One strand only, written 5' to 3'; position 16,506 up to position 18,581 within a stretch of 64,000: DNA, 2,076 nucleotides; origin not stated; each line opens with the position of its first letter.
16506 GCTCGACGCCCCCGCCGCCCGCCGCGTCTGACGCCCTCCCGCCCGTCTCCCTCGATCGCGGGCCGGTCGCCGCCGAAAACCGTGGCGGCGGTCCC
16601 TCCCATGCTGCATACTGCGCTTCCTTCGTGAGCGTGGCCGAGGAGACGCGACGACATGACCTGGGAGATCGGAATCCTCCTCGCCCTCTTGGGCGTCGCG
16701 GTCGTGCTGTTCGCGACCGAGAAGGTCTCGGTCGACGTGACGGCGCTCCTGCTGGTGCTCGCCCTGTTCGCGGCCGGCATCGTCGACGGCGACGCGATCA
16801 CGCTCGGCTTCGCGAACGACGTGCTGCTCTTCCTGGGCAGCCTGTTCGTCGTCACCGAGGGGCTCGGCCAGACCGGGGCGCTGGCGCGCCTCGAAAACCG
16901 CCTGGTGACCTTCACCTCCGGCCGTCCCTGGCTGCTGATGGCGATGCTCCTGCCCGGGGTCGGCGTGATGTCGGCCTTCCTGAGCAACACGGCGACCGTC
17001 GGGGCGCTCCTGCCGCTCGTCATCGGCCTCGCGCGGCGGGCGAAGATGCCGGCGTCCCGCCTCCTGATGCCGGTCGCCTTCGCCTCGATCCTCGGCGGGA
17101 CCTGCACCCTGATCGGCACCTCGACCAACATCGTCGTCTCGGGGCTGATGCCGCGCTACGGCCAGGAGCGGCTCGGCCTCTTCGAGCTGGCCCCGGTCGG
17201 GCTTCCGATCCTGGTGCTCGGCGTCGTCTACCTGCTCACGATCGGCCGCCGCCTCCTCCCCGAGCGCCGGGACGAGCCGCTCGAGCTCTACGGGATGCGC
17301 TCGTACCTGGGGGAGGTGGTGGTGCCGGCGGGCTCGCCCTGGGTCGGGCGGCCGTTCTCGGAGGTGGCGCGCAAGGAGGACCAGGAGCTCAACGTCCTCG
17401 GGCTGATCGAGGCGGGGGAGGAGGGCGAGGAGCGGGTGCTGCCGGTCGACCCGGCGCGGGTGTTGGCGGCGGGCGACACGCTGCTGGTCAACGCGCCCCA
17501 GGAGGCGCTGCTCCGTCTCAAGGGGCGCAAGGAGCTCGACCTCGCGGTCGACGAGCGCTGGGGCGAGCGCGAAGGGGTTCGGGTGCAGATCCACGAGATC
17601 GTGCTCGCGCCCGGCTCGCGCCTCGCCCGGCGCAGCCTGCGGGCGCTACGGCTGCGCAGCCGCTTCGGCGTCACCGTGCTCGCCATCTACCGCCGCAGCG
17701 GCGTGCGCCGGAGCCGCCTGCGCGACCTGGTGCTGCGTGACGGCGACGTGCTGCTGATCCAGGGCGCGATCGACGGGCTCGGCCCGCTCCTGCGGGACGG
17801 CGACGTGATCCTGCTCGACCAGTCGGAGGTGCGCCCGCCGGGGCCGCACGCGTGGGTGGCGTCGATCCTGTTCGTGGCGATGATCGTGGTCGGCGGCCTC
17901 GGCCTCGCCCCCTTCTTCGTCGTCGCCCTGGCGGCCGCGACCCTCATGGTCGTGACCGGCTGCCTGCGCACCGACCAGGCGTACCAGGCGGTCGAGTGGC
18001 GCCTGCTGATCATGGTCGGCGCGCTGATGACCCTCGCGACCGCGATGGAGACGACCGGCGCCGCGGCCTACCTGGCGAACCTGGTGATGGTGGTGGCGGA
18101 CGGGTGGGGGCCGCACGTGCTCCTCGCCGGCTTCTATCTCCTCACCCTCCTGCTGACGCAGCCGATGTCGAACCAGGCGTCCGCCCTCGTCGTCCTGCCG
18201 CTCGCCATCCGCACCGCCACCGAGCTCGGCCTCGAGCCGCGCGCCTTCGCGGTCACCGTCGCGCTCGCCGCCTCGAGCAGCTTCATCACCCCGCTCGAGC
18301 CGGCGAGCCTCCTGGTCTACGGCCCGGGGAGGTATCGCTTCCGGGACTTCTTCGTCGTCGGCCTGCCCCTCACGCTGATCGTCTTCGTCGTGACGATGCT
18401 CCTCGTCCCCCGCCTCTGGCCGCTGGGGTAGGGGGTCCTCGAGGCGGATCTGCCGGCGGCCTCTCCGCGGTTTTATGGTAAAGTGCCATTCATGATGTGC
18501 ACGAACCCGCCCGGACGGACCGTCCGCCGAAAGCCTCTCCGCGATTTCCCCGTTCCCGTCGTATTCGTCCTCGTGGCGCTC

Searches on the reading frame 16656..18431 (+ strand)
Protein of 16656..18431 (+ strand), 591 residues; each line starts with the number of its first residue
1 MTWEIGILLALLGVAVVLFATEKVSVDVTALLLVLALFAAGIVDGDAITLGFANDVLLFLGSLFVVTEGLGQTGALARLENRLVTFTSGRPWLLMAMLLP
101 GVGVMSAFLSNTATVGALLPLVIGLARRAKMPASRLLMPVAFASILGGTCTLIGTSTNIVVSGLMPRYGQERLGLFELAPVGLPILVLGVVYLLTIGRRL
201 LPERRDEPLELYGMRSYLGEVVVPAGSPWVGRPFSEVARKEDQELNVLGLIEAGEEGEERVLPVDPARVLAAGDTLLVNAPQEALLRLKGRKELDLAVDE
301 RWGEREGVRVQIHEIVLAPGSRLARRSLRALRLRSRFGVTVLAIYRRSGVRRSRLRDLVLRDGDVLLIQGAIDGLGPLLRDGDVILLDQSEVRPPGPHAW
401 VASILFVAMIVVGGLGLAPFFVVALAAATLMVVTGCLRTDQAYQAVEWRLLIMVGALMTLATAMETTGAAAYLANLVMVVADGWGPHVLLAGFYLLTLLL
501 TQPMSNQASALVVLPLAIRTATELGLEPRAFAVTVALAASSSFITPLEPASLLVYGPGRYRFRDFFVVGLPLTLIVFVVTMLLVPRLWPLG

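Call 55: search_protein_families(library=pfam, proteins=[window:16656-18431:+], max_evalue=0.0001)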
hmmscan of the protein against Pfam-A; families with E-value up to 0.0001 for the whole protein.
window:16656-18431:+ (591 aa): 3 families
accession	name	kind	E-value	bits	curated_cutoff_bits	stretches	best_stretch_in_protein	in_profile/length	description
PF03600.22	CitMHS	-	5.2e-74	249.8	31.9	1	16-536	1-336/336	Citrate transporter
PF02080.26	TrkA_C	-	8.1e-21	74.1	27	2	312-375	1-63/71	TrkA-C domain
PF00939.25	Na_sulph_symp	-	5.1e-20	72.4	27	2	8-197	272-462/472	Sodium:sulfate symporter transmembrane region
